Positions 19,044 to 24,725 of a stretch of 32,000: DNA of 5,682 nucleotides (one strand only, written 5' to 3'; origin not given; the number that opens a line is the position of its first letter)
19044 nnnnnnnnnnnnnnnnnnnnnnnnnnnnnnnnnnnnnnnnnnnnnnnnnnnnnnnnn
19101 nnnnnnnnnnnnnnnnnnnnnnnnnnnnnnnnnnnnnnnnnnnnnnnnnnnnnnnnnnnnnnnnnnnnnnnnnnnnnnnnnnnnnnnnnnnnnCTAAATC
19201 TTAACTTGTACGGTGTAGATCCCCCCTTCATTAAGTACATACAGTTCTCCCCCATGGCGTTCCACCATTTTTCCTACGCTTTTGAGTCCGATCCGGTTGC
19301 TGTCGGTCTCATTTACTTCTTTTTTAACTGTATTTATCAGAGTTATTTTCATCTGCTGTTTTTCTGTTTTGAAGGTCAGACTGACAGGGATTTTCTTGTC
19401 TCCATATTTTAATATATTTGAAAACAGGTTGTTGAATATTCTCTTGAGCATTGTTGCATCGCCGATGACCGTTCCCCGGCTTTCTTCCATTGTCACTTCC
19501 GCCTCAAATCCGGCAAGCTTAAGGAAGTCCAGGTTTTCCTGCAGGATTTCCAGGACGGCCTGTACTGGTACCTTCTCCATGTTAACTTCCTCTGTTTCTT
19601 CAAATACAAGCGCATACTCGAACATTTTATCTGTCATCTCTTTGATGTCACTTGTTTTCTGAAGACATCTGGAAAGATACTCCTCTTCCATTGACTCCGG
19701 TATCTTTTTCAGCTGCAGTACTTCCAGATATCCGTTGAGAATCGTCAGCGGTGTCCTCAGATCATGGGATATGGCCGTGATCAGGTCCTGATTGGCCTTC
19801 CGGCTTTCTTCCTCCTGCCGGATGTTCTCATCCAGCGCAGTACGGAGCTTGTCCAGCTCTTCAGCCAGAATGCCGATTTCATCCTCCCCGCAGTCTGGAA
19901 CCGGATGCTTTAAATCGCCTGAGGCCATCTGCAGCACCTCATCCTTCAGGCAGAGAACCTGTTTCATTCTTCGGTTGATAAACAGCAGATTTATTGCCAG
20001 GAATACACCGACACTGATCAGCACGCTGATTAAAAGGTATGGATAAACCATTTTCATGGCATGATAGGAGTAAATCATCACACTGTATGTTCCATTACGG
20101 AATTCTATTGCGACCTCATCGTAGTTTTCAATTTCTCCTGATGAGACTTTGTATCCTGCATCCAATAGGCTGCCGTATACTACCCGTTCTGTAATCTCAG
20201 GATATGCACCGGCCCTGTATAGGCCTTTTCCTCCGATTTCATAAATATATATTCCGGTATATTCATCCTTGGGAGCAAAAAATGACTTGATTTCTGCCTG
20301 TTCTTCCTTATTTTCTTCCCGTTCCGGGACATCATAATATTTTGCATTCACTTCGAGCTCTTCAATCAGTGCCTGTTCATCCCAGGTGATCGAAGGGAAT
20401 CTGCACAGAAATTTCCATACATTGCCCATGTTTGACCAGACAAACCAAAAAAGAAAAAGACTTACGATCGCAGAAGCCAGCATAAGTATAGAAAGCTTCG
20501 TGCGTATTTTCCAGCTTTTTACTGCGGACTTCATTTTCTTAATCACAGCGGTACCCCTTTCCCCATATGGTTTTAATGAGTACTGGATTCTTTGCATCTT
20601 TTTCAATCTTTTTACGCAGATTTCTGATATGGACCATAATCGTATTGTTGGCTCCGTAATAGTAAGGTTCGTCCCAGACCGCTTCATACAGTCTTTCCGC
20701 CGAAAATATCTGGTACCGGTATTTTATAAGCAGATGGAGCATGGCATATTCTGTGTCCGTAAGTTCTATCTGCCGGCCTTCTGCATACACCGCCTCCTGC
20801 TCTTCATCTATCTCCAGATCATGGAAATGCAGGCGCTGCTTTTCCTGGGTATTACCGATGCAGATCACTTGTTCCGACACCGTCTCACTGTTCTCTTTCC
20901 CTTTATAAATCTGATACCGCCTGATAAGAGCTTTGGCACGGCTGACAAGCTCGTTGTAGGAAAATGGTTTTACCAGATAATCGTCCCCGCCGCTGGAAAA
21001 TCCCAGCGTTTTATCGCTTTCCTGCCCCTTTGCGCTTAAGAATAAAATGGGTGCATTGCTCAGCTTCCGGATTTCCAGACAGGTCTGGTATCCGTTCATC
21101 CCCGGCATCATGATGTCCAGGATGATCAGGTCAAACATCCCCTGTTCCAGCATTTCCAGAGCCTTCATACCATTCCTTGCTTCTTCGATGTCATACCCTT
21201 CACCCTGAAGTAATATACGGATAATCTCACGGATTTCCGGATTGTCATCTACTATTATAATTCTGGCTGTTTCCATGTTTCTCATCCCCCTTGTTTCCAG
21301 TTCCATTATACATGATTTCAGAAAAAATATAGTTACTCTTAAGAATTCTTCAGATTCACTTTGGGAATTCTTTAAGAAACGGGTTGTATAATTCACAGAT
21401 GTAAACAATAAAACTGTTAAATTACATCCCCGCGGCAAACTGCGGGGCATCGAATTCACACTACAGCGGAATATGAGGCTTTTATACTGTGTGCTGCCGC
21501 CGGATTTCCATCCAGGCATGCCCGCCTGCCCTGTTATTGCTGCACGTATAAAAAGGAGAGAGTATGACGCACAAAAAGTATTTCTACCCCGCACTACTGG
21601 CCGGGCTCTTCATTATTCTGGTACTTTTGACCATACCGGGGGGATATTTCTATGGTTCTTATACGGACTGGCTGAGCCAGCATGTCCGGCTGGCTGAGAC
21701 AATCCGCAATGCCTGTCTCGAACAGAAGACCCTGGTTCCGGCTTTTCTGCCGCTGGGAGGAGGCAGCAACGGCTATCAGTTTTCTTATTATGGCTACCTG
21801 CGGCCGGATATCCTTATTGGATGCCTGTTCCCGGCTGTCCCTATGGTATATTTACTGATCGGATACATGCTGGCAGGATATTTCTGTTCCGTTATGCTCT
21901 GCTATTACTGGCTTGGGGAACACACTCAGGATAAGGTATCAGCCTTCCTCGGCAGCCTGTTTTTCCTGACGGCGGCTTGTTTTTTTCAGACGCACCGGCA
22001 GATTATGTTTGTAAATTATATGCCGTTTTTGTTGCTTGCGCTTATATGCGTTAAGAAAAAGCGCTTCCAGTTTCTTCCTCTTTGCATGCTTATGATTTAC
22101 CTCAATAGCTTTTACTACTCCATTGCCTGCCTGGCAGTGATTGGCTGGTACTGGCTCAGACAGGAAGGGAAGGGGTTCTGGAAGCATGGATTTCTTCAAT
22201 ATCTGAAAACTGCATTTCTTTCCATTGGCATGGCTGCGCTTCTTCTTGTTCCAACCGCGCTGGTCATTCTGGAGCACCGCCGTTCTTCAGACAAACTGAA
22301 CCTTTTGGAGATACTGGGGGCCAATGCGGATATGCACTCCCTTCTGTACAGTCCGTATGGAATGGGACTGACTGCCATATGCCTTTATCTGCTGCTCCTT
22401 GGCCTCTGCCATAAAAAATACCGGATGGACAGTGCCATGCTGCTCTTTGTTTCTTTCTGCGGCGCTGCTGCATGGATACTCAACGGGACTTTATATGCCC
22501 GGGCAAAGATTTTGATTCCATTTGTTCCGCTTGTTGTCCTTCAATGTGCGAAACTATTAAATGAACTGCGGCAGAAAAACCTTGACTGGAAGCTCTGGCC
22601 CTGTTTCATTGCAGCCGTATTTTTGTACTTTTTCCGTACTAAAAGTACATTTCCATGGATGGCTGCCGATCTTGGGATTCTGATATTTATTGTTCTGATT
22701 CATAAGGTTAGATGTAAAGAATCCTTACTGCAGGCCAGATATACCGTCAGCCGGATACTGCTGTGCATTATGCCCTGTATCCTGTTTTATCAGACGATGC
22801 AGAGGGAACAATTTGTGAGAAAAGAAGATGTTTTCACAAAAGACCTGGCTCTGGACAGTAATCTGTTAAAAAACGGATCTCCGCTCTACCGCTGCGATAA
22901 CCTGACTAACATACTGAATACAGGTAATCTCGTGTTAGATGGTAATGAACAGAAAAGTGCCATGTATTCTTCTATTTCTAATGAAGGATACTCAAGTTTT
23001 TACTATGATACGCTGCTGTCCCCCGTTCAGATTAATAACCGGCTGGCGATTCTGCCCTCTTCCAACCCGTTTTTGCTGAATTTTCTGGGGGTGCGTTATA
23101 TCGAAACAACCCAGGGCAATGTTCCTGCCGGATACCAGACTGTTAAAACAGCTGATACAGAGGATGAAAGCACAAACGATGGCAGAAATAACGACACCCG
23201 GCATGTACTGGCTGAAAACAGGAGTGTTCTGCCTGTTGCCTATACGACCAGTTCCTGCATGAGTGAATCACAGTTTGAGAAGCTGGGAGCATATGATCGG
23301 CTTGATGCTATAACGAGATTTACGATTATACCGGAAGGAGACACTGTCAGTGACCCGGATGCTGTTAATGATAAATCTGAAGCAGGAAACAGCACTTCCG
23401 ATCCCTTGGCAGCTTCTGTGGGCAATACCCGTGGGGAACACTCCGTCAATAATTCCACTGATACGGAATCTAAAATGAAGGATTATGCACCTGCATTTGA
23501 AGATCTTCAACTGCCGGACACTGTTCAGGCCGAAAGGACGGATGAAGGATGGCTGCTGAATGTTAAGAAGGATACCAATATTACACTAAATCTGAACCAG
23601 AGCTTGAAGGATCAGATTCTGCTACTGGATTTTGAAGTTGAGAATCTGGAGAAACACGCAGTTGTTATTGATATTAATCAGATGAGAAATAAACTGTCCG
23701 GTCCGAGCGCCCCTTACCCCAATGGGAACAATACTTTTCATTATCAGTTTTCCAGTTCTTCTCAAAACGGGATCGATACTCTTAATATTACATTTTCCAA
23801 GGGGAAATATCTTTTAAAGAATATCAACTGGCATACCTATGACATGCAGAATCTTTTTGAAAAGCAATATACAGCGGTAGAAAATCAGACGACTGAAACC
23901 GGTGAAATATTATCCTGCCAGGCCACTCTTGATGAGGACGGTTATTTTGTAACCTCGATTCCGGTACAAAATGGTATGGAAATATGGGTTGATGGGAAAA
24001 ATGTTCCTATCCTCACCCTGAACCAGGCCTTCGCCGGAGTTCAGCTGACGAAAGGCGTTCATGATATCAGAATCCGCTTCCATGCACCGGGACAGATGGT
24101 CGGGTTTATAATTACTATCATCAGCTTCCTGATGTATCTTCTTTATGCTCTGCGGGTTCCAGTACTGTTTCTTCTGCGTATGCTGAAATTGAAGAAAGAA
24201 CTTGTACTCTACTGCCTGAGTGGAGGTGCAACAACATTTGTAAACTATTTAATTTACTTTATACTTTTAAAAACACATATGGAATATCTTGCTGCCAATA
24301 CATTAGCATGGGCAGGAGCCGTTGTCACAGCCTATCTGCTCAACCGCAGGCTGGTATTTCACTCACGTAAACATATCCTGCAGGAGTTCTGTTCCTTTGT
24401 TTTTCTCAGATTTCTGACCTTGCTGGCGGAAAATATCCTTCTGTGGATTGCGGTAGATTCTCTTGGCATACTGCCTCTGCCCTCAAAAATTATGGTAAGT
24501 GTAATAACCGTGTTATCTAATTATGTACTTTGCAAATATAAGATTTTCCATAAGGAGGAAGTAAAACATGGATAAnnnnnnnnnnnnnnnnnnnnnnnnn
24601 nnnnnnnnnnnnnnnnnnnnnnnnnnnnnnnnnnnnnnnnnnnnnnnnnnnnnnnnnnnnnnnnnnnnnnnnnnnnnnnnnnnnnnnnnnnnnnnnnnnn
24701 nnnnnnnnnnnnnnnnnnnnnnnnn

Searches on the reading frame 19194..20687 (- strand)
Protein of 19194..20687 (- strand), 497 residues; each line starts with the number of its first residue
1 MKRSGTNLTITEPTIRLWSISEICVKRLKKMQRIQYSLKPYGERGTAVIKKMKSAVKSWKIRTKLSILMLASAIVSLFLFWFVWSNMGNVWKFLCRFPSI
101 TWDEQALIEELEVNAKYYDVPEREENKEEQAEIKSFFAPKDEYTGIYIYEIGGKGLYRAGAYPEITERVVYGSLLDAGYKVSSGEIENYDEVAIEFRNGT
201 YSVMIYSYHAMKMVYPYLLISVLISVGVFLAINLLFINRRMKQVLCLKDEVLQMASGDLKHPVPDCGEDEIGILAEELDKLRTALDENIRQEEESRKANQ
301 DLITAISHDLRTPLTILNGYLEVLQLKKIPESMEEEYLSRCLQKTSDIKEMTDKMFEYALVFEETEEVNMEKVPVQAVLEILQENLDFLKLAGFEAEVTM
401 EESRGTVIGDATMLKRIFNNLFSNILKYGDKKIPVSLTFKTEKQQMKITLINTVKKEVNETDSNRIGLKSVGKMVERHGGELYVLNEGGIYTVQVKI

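Call 28: search_protein_families(library=pfam, proteins=[window:19194-20687:-])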
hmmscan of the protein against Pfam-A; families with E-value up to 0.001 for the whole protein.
window:19194-20687:- (497 aa): 3 families
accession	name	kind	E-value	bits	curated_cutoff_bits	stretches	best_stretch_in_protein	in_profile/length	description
PF00512.31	HisKA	-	1e-10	41.9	26.9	1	299-359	2-61/66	His Kinase A (phospho-acceptor) domain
PF00672.30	HAMP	-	2.3e-05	25.1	25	1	247-286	13-52/53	HAMP domain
PF02518.31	HATPase_c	-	8.1e-05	23.5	26.4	1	409-489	1-99/111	Histidine kinase-, DNA gyrase B-, and HSP90-like ATPase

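Call 65: find_encoding_contigs(protein=window:19194-20549:-, flank=4000, max_places=8)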
Protein window:19194-20549:- (451 aa): no gene with exactly this product is on record in the collection.

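Call 78: find_homologous_proteins(query=window:19197-20534:-, max_evalue=1e-60)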
Query seq(446 aa) (446 aa): 683 proteins with E <= 1e-60 among 7583 candidates; the best 120 are listed.
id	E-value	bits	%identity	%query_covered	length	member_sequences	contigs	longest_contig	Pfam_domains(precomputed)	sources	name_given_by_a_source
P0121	3.0e-290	980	100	100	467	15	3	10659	PF00672.31,PF00512.32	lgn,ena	-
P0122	6.0e-254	861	87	100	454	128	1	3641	PF00512.32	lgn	-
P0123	8.1e-208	709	70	100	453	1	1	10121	PF00512.32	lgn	-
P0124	1.9e-204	698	69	100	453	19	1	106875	PF00512.32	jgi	jgi:signal transduction histidine kinase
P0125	4.2e-204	696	69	100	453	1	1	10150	PF02518.32,PF00512.32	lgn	-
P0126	3.1e-198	677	66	100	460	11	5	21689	PF02518.32,PF00512.32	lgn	-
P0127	1.4e-190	652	66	96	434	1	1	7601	PF00512.32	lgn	-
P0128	4.6e-190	650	66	100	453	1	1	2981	PF00512.32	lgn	-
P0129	1.0e-185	636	66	98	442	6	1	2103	PF00512.32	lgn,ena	-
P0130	2.2e-183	628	65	98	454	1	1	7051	PF00512.32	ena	-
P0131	6.1e-181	620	65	98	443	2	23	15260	PF00512.32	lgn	-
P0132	8.7e-179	613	62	100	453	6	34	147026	PF00512.32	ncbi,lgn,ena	-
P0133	1.1e-177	609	65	98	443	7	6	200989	PF00512.32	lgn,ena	-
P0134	1.3e-174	599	65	92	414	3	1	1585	PF00512.32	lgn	-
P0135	2.8e-166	572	56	99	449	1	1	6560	PF00512.32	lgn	-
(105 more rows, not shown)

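Call 79: find_encoding_contigs(protein=P0122, flank=4000, max_places=3)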
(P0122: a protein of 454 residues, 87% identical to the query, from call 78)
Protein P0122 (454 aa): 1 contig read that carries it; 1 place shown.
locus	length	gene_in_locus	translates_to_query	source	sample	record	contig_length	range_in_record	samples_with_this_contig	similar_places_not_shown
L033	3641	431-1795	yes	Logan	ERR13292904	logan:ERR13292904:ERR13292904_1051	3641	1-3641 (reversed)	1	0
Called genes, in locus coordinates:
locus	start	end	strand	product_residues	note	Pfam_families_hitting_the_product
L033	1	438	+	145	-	?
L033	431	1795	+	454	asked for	PF00512:HisKA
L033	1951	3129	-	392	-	PF00465:Fe-ADH, PF13685:Fe-ADH_2 (weak), PF25137:ADH_Fe_C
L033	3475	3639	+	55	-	?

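Call 80: find_encoding_contigs(protein=P0124, flank=5000, max_places=2)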
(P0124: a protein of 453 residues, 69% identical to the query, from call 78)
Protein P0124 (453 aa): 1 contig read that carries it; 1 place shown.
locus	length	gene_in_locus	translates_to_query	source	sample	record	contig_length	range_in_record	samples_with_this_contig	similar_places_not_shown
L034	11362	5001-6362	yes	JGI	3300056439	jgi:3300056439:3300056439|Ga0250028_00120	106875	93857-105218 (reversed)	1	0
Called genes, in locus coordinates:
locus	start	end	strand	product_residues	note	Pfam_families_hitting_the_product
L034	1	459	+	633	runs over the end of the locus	PF00133:tRNA-synt_1, PF01406:tRNA-synt_1e (faint), PF01921:tRNA-synt_1f (faint), PF09334:tRNA-synt_1g, PF00133:tRNA-synt_1, PF19303:Anticodon_3, PF08264:Anticodon_1 (weak), PF01588:tRNA_bind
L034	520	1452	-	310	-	PF00535:Glycos_transf_2, PF10111:Glyco_tranf_2_2 (weak), PF13641:Glyco_tranf_2_3 (weak)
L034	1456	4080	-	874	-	PF09586:YfhO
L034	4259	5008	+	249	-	PF00072:Response_reg, PF00486:Trans_reg_C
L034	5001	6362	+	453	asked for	PF00512:HisKA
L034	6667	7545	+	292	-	PF01261:AP_endonuc_2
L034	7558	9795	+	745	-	PF00356:LacI, PF13407:Peripla_BP_4 (weak), PF01547:SBP_bac_1, PF13416:SBP_bac_8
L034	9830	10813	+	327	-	PF02653:BPD_transp_2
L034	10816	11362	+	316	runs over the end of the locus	PF02653:BPD_transp_2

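Call 81: find_encoding_contigs(protein=P0121, flank=5000, max_places=6)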
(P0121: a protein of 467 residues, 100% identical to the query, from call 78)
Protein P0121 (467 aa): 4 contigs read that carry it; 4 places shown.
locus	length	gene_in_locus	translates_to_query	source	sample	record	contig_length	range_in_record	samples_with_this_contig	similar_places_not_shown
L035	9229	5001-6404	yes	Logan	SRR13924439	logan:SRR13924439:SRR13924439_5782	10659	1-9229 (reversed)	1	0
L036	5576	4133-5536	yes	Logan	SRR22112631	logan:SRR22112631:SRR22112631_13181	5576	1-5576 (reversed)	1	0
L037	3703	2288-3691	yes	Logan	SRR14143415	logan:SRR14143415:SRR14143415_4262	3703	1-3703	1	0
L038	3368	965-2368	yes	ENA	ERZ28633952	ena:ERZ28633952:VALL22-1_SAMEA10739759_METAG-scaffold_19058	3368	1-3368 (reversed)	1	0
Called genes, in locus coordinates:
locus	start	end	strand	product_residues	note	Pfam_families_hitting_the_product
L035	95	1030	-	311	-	PF00535:Glycos_transf_2, PF10111:Glyco_tranf_2_2 (weak), PF13641:Glyco_tranf_2_3 (weak)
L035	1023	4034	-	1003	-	PF09586:YfhO, PF04138:GtrA_DPMS_TM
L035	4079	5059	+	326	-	PF00072:Response_reg, PF00486:Trans_reg_C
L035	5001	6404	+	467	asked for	PF00672:HAMP (faint), PF00512:HisKA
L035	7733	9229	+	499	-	?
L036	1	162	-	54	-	?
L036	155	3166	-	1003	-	PF09586:YfhO, PF04138:GtrA_DPMS_TM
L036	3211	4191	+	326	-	PF00072:Response_reg, PF00486:Trans_reg_C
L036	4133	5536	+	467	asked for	PF00672:HAMP (faint), PF00512:HisKA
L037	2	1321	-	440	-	?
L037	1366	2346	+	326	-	PF00072:Response_reg, PF00486:Trans_reg_C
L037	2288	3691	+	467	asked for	PF00672:HAMP (faint), PF00512:HisKA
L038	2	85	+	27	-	?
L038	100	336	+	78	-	-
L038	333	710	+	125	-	-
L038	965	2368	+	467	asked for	PF00672:HAMP (faint), PF00512:HisKA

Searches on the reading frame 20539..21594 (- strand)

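Call 28: search_protein_families(library=pfam, proteins=[window:20539-21594:-])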
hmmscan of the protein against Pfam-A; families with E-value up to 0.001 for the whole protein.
window:20539-21594:- (351 aa): 2 families
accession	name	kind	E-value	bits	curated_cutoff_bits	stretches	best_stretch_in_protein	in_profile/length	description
PF00072.30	Response_reg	-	2.5e-30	105.3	30.2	1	112-220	1-110/111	Response regulator receiver domain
PF00486.34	Trans_reg_C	-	1e-24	86.8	26.2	1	273-349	1-76/77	Transcriptional regulatory protein, C terminal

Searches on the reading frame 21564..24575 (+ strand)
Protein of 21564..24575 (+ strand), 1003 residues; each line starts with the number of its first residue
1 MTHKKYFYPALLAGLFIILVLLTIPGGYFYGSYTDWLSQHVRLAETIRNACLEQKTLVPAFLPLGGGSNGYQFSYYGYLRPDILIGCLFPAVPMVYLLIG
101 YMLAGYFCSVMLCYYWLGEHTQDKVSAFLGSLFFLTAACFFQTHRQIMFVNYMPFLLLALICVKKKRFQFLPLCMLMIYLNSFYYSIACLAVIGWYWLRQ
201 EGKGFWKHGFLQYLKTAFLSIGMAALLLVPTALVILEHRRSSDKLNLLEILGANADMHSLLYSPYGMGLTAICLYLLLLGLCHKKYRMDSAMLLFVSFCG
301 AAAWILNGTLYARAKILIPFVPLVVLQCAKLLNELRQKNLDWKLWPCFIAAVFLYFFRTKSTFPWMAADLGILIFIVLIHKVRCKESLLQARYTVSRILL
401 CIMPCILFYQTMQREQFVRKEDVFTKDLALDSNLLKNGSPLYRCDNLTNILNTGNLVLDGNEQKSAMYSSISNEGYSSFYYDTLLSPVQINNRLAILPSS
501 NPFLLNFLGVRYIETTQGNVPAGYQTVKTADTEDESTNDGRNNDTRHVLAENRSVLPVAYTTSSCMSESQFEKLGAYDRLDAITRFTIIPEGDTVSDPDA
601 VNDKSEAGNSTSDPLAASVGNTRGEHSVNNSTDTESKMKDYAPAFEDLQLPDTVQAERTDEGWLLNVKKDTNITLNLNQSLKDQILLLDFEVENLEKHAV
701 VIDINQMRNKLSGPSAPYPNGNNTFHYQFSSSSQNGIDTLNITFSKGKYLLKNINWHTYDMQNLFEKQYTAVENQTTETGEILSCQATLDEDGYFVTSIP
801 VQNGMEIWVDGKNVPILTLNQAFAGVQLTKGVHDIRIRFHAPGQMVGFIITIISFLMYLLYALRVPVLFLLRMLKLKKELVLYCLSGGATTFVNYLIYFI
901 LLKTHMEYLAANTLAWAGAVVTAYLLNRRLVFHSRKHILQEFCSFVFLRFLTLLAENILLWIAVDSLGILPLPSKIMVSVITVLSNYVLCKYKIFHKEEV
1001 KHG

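Call 28: search_protein_families(library=pfam, proteins=[window:21564-24575:+])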
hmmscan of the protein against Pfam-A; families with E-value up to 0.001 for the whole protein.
window:21564-24575:+ (1003 aa): 2 families
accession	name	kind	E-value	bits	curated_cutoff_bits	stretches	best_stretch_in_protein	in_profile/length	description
PF09586.16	YfhO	-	4e-40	138.4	28.5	1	12-851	4-835/835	Bacterial membrane protein YfhO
PF04138.20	GtrA_DPMS_TM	-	2.4e-20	73.3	26.1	1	883-995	2-117/117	GtrA/DPMS, transmembrane domain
